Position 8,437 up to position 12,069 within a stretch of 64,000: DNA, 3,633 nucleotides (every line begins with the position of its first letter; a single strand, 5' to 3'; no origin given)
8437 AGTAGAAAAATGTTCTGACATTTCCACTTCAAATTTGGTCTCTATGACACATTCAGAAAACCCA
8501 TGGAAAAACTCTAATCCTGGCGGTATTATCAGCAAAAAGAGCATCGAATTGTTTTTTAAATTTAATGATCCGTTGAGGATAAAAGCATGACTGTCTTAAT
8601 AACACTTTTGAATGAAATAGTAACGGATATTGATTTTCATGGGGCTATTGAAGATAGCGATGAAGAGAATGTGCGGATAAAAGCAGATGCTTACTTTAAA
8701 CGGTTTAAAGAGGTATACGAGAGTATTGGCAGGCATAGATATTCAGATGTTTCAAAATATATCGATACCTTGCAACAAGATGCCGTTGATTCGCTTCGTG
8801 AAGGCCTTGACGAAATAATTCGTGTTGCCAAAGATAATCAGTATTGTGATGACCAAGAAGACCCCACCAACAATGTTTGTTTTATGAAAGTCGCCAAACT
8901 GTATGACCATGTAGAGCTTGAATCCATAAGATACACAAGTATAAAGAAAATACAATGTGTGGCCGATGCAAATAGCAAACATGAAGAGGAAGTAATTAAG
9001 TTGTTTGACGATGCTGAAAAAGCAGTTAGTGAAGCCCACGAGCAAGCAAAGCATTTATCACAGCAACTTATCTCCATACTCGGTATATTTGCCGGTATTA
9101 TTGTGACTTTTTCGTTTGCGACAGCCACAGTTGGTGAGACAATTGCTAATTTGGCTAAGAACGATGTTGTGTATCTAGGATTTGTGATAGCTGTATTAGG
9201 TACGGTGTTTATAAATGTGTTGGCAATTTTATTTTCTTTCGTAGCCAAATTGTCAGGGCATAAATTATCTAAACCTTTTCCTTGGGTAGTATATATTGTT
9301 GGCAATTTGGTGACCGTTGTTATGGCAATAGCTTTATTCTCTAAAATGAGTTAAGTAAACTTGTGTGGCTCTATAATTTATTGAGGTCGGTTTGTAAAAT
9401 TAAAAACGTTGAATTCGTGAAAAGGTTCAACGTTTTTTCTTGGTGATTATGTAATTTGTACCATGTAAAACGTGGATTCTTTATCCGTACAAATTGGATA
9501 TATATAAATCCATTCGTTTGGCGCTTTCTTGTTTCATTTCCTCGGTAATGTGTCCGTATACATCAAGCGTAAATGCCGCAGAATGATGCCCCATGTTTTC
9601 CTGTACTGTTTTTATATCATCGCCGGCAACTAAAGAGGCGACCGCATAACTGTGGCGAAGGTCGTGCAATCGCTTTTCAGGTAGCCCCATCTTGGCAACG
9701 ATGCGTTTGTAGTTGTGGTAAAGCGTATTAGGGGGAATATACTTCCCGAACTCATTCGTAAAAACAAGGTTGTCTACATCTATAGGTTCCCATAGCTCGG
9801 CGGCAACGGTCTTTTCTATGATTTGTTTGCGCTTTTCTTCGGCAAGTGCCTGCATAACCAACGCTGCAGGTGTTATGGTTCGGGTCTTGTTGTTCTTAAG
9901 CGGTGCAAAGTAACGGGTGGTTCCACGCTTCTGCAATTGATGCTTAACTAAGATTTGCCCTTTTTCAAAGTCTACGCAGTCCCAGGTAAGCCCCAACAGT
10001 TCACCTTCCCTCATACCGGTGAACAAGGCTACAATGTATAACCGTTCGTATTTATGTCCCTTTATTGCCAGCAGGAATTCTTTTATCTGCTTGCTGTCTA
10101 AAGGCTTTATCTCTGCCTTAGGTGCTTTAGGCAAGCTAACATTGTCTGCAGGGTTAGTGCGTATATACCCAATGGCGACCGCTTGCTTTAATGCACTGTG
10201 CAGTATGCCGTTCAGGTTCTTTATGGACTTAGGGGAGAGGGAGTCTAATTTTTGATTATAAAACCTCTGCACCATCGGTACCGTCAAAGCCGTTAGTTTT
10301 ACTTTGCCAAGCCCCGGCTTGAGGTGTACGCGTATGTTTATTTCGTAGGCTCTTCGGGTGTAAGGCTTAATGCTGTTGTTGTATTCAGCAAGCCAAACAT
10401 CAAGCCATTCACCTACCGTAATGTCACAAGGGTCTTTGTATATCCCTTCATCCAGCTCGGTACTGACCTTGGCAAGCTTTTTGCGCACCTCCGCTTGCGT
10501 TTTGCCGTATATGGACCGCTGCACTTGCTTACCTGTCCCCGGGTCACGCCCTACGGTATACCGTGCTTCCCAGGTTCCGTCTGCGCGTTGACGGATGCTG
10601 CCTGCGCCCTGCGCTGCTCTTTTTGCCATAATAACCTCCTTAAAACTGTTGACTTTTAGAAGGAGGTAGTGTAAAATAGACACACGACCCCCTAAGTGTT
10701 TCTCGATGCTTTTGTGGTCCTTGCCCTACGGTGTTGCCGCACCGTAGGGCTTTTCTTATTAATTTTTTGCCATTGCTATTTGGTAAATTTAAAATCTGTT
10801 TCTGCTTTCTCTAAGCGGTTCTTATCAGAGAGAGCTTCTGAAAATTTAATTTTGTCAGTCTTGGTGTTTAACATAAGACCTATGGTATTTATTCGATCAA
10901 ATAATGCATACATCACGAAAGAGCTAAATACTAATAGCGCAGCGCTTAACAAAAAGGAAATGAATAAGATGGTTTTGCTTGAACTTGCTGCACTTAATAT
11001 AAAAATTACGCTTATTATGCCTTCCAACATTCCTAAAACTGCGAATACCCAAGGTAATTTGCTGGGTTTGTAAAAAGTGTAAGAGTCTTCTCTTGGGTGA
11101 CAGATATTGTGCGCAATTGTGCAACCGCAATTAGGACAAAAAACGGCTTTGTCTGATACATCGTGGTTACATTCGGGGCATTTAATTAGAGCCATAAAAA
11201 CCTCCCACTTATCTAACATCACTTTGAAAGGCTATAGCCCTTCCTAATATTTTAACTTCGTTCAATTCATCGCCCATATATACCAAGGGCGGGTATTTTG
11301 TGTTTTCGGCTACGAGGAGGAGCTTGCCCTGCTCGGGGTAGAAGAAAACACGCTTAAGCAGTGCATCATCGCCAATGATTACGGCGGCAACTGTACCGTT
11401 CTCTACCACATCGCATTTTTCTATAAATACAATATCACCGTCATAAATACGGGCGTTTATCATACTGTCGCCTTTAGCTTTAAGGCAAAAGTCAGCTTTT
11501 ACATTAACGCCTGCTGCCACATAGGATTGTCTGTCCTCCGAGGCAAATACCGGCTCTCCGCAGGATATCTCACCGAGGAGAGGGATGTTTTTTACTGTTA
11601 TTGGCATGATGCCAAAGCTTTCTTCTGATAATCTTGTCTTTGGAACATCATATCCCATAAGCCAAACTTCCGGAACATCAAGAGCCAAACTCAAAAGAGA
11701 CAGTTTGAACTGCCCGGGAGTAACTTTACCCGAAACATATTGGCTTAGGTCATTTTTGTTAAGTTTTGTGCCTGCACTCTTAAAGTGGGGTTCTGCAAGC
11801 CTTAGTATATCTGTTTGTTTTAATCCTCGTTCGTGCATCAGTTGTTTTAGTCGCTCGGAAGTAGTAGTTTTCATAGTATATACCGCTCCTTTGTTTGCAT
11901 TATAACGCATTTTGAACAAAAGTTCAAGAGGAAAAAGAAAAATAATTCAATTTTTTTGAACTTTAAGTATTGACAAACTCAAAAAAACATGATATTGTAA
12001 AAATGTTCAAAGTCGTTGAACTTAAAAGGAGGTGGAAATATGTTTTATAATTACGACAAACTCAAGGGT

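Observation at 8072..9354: Prophage cargo module: Panacea (DUF4065) domain gene coupled to an unassignable 3-TM membrane protein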

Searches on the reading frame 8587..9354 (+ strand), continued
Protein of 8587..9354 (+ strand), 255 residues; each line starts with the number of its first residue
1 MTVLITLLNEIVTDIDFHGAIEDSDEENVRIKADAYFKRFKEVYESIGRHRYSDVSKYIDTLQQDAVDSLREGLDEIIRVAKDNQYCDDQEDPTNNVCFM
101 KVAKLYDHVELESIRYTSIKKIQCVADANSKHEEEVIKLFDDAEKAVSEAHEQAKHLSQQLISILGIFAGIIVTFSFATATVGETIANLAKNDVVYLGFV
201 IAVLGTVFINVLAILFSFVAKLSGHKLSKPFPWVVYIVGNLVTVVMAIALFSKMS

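Call 45: list_cluster_members(proteins=[P0116, P0249, P0192, P0153, P0001, P0021])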
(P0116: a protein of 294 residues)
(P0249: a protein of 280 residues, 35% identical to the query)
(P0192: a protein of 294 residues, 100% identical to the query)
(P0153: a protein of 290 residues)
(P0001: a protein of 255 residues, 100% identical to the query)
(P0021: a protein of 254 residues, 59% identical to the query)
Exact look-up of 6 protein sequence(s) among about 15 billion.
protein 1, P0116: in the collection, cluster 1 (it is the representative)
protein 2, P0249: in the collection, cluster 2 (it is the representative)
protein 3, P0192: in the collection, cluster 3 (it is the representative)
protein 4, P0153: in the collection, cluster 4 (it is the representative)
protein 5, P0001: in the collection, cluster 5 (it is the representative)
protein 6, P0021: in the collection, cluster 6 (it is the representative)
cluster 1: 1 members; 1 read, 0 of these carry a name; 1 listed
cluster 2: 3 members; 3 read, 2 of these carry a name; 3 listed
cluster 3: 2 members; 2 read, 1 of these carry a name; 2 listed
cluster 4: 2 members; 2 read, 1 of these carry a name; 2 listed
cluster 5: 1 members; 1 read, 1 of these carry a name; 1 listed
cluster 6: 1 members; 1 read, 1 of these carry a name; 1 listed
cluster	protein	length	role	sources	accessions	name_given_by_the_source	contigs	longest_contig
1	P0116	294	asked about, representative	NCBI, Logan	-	-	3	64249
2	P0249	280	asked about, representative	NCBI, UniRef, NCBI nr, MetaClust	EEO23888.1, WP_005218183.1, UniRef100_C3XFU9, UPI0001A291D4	hypothetical protein HRAG_00945 [Helicobacter bilis ATCC 43879] | Uncharacterized protein n=1 Tax=Helicobacter bilis ATCC 43879 TaxID=613026 ... | hypothetical protein [Helicobacter bilis]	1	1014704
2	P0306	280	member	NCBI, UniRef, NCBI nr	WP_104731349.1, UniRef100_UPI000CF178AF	hypothetical protein [Helicobacter rappini] | hypothetical protein n=1 Tax=Helicobacter rappini TaxID=95150 RepID=UPI000CF178AF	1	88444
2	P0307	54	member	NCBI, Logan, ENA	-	-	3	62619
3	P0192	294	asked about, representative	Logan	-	-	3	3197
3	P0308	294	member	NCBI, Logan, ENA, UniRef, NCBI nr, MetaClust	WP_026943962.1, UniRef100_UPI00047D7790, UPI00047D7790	hypothetical protein [Helicobacter rodentium] | hypothetical protein n=1 Tax=Helicobacter rodentium TaxID=59617 RepID=UPI00047D7790 | status=active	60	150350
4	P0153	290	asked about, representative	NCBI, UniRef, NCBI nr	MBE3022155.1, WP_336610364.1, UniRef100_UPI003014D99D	hypothetical protein [Campylobacter sp. 7477a] | hypothetical protein n=1 Tax=Campylobacter sp. 7477a TaxID=2735741 RepID=UPI003014D99D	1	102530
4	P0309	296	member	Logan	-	-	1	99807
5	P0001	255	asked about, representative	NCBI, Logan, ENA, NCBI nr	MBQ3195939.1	MAG: hypothetical protein IJB65_05670 [Clostridia bacterium] | hypothetical protein [Clostridia bacterium]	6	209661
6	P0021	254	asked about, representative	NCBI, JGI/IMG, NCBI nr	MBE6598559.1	MAG: CvpA family protein [Ruminococcaceae bacterium] | CvpA family protein [Oscillospiraceae bacterium]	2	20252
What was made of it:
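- On CvpA family (the name given to homologue P0021 by one source): The NCBI name appears in call 45.
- The accession was confirmed by exact cluster look-up (call 45).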

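Call 46: find_encoding_contigs(protein=P0116, flank=3000, max_places=4)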
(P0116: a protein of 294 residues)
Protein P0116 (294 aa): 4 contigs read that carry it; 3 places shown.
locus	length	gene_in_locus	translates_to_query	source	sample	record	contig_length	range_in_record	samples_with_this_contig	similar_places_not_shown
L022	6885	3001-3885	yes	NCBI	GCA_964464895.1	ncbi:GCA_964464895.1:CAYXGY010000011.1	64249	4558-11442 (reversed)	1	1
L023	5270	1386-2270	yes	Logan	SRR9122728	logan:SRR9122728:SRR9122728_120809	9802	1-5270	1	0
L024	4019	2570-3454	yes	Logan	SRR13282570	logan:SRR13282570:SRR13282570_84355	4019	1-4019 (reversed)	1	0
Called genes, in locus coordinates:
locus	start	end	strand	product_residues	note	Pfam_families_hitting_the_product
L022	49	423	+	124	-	-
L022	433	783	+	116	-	-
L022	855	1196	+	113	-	PF09643:YopX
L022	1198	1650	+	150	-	-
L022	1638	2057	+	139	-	PF06252:GemA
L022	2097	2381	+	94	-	PF08765:Mor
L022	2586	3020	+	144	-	PF13274:SocA_Panacea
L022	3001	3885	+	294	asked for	-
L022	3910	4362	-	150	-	PF05069:Phage_tail_S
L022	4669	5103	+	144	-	-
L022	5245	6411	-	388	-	PF04233:Phage_Mu_F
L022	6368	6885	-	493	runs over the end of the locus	PF06074:Portal_Mu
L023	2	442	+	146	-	?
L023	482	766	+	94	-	PF08765:Mor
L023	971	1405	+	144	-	PF13274:SocA_Panacea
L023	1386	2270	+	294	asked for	-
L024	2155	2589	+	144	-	PF13274:SocA_Panacea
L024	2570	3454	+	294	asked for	-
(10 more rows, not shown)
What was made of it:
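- Tried and rejected: P0116 turned out to be from an unrelated MAG (calls 45, 46).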

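Call 53: find_encoding_contigs(protein=P0276, flank=2500, max_places=3)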
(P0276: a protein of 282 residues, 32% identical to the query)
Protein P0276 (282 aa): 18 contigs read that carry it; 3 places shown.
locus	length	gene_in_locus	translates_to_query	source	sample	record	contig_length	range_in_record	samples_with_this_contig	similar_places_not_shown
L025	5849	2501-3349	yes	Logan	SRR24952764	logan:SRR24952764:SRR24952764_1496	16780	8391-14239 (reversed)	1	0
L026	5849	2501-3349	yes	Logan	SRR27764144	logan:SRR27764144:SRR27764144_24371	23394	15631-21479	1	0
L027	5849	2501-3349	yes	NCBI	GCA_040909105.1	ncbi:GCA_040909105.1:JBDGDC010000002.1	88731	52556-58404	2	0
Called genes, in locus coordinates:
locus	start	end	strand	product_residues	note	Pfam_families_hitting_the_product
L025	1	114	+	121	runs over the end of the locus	PF00436:SSB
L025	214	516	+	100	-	-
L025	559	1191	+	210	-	-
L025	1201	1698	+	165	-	-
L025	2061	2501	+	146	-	PF13274:SocA_Panacea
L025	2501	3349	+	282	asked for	-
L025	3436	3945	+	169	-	PF03592:Terminase_2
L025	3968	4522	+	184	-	PF07463:NUMOD4, PF13392:HNH_3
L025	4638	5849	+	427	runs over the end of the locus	-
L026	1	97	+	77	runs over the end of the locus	-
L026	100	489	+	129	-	PF05866:RusA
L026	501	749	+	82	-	-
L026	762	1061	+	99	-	-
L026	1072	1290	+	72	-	-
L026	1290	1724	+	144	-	-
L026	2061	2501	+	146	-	PF13274:SocA_Panacea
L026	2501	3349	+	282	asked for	-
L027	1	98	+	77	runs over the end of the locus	-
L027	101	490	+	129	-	PF05866:RusA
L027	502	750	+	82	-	-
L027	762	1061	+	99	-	-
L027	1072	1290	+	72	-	-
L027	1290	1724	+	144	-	-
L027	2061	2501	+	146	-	PF13274:SocA_Panacea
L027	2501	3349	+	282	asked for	-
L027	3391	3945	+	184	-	PF03592:Terminase_2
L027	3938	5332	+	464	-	-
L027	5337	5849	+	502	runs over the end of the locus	-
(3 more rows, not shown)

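Call 54: find_encoding_contigs(protein=P0270, flank=2500, max_places=3)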
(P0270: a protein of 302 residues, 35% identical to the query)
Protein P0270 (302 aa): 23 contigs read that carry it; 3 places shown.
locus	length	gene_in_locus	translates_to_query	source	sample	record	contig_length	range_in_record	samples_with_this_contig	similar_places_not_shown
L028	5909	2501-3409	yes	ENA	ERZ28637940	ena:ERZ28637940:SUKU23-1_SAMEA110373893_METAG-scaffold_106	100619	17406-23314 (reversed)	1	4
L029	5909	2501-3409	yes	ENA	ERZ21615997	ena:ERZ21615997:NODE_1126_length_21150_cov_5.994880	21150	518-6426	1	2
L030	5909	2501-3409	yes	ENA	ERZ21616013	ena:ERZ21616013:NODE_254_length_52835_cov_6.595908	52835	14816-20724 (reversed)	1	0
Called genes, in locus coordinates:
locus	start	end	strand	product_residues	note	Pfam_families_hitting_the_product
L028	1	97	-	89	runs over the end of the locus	-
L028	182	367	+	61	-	-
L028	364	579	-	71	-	-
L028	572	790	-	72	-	-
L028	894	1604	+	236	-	PF00717:Peptidase_S24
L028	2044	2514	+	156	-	PF13274:SocA_Panacea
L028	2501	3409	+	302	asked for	-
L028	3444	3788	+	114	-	PF00565:SNase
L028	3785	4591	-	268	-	-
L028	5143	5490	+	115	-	-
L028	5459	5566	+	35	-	-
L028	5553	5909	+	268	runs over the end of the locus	PF12684:DUF3799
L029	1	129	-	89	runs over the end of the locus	-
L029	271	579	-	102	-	-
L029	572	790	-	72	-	-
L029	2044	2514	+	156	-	PF13274:SocA_Panacea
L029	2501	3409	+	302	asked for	-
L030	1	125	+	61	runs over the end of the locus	-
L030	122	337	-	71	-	-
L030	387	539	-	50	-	-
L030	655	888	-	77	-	-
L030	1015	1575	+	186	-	PF00717:Peptidase_S24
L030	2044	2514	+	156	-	PF13274:SocA_Panacea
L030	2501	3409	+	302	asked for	-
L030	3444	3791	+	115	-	PF00565:SNase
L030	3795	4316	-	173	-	-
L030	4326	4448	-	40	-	-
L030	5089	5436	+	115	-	-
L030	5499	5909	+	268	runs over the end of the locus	PF12684:DUF3799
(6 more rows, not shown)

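Call 55: find_encoding_contigs(protein=P0269, flank=2500, max_places=3)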
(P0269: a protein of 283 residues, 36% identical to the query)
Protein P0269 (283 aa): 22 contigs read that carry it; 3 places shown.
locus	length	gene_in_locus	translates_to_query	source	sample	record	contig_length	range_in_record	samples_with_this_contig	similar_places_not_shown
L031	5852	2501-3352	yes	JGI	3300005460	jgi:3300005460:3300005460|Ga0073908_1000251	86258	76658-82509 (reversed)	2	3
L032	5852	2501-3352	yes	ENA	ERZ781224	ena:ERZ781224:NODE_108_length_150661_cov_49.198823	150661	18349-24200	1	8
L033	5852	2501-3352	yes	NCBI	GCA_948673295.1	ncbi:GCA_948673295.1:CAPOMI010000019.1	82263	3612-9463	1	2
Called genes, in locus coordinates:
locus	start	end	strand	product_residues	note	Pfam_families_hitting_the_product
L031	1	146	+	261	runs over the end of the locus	PF13489:Methyltransf_23, PF01209:Ubie_methyltran, PF02353:CMAS (weak), PF13847:Methyltransf_31, PF08241:Methyltransf_11, PF08242:Methyltransf_12, PF13649:Methyltransf_25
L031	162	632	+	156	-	PF13302:Acetyltransf_3 (weak), PF00583:Acetyltransf_1, PF13673:Acetyltransf_10, PF13508:Acetyltransf_7, PF08445:FR47 (weak)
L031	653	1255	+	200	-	PF12146:Hydrolase_4 (faint)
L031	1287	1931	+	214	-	PF04199:Cyclase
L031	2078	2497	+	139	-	PF13274:SocA_Panacea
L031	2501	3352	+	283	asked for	-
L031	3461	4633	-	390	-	PF00083:Sugar_tr (faint), PF07690:MFS_1, PF13347:MFS_2, PF07690:MFS_1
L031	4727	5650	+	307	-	PF02311:AraC_binding (weak), PF12833:HTH_18, PF00165:HTH_AraC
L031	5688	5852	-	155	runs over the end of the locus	-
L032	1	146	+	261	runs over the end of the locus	PF13489:Methyltransf_23, PF01209:Ubie_methyltran, PF02353:CMAS (weak), PF13847:Methyltransf_31, PF08241:Methyltransf_11, PF08242:Methyltransf_12, PF13649:Methyltransf_25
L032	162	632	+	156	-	PF13302:Acetyltransf_3 (weak), PF00583:Acetyltransf_1, PF13673:Acetyltransf_10, PF13508:Acetyltransf_7, PF08445:FR47 (weak)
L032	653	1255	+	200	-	PF12146:Hydrolase_4 (faint)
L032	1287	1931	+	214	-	PF04199:Cyclase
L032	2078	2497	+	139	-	PF13274:SocA_Panacea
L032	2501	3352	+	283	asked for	-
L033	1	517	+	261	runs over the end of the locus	PF13489:Methyltransf_23, PF01209:Ubie_methyltran, PF02353:CMAS (weak), PF13847:Methyltransf_31, PF08241:Methyltransf_11, PF08242:Methyltransf_12, PF13649:Methyltransf_25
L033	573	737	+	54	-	-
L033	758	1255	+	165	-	PF12146:Hydrolase_4 (faint)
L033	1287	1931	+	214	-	PF04199:Cyclase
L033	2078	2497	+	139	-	PF13274:SocA_Panacea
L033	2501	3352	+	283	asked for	-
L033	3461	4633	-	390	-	PF00083:Sugar_tr (faint), PF07690:MFS_1, PF13347:MFS_2, PF07690:MFS_1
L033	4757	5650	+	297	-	PF02311:AraC_binding (weak), PF12833:HTH_18, PF00165:HTH_AraC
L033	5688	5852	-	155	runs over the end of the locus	-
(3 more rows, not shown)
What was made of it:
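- Some relatives are chromosomal, among metabolic genes (L031-L033, call 55). Many relatives are far from lysis genes or outside phages (calls 53-55).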

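Call 68: search_solved_structures(query=A1, max_evalue=1)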
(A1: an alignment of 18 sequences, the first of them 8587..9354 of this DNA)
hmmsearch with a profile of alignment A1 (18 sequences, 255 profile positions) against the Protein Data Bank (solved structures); distinct sequences matched with E-value up to 1: 7.
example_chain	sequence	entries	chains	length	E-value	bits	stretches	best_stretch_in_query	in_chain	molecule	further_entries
9ugr_A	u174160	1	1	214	0.052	16.1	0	66-161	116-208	Syn-F4-Link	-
8h7c_A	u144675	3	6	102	0.23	14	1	66-161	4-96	De novo ferric enterobactin esterase Syn-F4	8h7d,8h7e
9ivk_A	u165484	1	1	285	0.3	13.6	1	117-182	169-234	HBC599 membrane protein binder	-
5j6x_A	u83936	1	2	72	0.54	12.8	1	9-67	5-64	Z-DNA binding protein kinase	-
4f0z_C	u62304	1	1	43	0.67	12.5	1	69-104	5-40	Ankyrin repeat domain-containing protein A238L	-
3i09_A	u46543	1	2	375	0.7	12.4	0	25-64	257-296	Periplasmic branched-chain amino acid-binding protein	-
8huj_B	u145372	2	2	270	0.71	12.4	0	23-83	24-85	Eukaryotic translation initiation factor 4 gamma 1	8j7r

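Call 80: search_protein_families(library=ncbifam, proteins=[window:8587-9354:+], max_evalue=0.1)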
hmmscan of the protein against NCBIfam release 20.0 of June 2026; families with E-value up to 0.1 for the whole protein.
window:8587-9354:+ (255 aa): 2 families
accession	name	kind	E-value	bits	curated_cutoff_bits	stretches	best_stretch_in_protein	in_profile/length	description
NF007375.0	PRK09880.1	equivalog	0.001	17.9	469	1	83-174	95-186/344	L-idonate 5-dehydrogenase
NF008267.0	PRK11039.1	equivalog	0.029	14.3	195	1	86-154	26-96/141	DUF1249 family protein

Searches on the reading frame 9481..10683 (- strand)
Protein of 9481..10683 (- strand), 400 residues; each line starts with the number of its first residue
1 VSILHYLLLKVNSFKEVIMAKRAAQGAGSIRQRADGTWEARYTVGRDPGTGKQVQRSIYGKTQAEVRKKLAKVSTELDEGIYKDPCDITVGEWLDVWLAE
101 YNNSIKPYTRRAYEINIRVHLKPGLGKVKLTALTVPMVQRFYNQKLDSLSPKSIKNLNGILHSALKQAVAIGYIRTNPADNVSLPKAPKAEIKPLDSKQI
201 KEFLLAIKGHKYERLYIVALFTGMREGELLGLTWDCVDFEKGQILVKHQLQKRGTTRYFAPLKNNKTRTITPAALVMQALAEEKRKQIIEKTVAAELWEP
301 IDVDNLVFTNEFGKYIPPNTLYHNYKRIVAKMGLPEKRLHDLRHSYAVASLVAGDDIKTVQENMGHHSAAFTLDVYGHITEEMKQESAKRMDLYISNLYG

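Call 4: search_protein_families(library=pfam, proteins=[window:9481-10683:-], max_evalue=0.1)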
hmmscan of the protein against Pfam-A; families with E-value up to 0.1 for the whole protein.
window:9481-10683:- (400 aa): 5 families
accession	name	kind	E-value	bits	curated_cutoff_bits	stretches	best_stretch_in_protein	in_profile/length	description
PF00589.27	Phage_integrase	-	2.4e-22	80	27.1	1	195-381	3-170/172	Phage integrase family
PF14659.12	Phage_int_SAM_3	-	1.2e-13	51.5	22.6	1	89-145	1-57/58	Phage integrase, N-terminal SAM-like domain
PF14657.12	Arm-DNA-bind_4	-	0.00043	20.2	22.3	1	37-81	1-46/47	Arm DNA-binding domain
PF13102.12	Phage_int_SAM_5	-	0.0013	19.4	22.3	1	92-179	4-93/98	Phage integrase SAM-like domain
PF22022.2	Phage_int_M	-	0.0021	18.7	27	1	95-181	6-92/96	Phage integrase central domain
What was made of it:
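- Checked: The integrase is at 9481-10683 on the minus strand (PF00589, call 4).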

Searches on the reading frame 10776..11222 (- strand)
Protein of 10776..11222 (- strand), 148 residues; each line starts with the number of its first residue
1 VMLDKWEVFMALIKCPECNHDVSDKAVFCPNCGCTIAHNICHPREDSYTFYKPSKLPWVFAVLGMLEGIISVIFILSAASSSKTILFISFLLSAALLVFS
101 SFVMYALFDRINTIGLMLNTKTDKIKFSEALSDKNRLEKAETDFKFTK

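Call 4: search_protein_families(library=pfam, proteins=[window:10776-11222:-], max_evalue=0.1)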
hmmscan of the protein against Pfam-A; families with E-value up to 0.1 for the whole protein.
window:10776-11222:- (148 aa): 8 families
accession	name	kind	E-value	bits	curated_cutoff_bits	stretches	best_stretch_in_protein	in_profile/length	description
PF13240.11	Zn_Ribbon_1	-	3.9e-06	26.9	25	1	14-34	1-21/23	zinc-ribbon domain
PF13248.11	Zn_ribbon_3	-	0.00013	21.8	27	1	13-33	3-23/26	zinc-ribbon domain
PF12773.13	DZR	-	0.00058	20.4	27.3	1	15-41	1-27/45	Double zinc ribbon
PF17032.10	Zn_ribbon_15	-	0.0027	18.9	28.9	1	14-33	54-73/73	zinc-ribbon family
PF10601.15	zf-LITAF-like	-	0.0052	17.4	23.8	0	14-38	44-68/70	LITAF-like zinc ribbon domain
PF02591.20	Zn_ribbon_9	-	0.032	14.8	29.1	0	24-34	21-31/33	C4-type zinc ribbon domain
PF08271.17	Zn_Ribbon_TF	-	0.032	14.2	29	1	14-41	2-34/43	TFIIB zinc-binding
PF14446.12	Prok-RING_1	-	0.061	13.7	29.1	1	14-46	6-39/54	Prokaryotic RING finger family 1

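Call 80: search_protein_families(library=ncbifam, proteins=[window:10776-11222:-], max_evalue=0.1)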
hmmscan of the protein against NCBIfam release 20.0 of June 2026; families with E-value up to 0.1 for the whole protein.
window:10776-11222:- (148 aa): 3 families
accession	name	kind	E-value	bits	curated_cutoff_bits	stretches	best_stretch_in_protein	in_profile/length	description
NF053815.1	teico_TcaA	equivalog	0.005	15.7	550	1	14-44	3-33/463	membrane-associated protein TcaA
NF011149.0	PRK14559.1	equivalog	0.0062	15.3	374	1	13-45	2-34/642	serine/threonine phosphatase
NF046000.1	MAG1210_fam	subfamily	0.031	12.9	275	1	56-126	68-139/550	MAG1210 family protein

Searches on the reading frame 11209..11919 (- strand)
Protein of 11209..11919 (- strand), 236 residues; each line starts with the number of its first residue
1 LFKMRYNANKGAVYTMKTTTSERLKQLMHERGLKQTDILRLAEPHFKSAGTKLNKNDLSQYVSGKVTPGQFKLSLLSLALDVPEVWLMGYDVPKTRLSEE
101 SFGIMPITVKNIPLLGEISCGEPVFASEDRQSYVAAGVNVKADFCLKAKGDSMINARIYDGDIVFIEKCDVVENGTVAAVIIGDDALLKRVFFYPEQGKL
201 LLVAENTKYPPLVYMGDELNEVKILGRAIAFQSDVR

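Call 4: search_protein_families(library=pfam, proteins=[window:11209-11919:-], max_evalue=0.1)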
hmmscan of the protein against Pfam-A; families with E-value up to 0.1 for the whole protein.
window:11209-11919:- (236 aa): 3 families
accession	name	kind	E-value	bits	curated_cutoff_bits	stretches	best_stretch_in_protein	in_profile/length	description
PF00717.28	Peptidase_S24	-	3.1e-21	75.7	23.3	1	113-229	1-116/116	Peptidase S24-like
PF12844.13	HTH_19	-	0.0082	16.5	30.2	1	22-88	2-59/64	Helix-turn-helix domain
PF01381.28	HTH_3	-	0.031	14.7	23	0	58-87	26-55/55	Helix-turn-helix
